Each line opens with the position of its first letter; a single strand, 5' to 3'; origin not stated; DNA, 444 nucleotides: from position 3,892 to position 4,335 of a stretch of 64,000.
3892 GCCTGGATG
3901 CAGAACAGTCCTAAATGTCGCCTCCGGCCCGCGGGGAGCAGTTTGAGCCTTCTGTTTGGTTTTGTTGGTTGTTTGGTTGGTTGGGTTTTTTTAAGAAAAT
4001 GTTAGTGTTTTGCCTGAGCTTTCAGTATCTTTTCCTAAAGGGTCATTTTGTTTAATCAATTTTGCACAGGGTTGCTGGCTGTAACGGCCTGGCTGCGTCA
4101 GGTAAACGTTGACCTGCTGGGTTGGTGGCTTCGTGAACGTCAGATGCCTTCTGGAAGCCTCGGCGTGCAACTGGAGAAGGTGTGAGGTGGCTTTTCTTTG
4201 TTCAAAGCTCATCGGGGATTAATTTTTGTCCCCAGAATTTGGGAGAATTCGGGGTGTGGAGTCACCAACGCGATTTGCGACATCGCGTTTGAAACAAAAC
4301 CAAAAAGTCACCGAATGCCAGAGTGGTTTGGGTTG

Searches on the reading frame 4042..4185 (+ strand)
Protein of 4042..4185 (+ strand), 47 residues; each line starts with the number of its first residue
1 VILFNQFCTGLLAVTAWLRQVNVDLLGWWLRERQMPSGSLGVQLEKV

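Call 43: search_solved_structures(query=window:4042-4185:+, max_evalue=1, show_alignments=1)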
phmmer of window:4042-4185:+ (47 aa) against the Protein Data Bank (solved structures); distinct sequences matched with E-value up to 1: 5.
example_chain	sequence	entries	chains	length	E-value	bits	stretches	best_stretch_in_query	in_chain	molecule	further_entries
3pz1_B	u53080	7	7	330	2.3e-12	49.2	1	7-46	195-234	Geranylgeranyl transferase type-2 subunit beta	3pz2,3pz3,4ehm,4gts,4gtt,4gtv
1dce_B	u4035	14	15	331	2.3e-12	49.1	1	7-46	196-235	PROTEIN (RAB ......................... BETA SUBUNIT) | RAB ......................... BETA SUBUNIT | Geranylgeranyl transferase type-2 subunit beta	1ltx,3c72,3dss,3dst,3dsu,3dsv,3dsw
6j6x_B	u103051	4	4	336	5.9e-12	47.9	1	7-46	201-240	Geranylgeranyl transferase type-2 subunit beta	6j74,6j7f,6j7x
6o60_B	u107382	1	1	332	6e-12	47.9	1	7-46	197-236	Geranylgeranyl transferase type-2 subunit beta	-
6vpt_A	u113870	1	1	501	0.31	14.6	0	21-43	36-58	Cyclase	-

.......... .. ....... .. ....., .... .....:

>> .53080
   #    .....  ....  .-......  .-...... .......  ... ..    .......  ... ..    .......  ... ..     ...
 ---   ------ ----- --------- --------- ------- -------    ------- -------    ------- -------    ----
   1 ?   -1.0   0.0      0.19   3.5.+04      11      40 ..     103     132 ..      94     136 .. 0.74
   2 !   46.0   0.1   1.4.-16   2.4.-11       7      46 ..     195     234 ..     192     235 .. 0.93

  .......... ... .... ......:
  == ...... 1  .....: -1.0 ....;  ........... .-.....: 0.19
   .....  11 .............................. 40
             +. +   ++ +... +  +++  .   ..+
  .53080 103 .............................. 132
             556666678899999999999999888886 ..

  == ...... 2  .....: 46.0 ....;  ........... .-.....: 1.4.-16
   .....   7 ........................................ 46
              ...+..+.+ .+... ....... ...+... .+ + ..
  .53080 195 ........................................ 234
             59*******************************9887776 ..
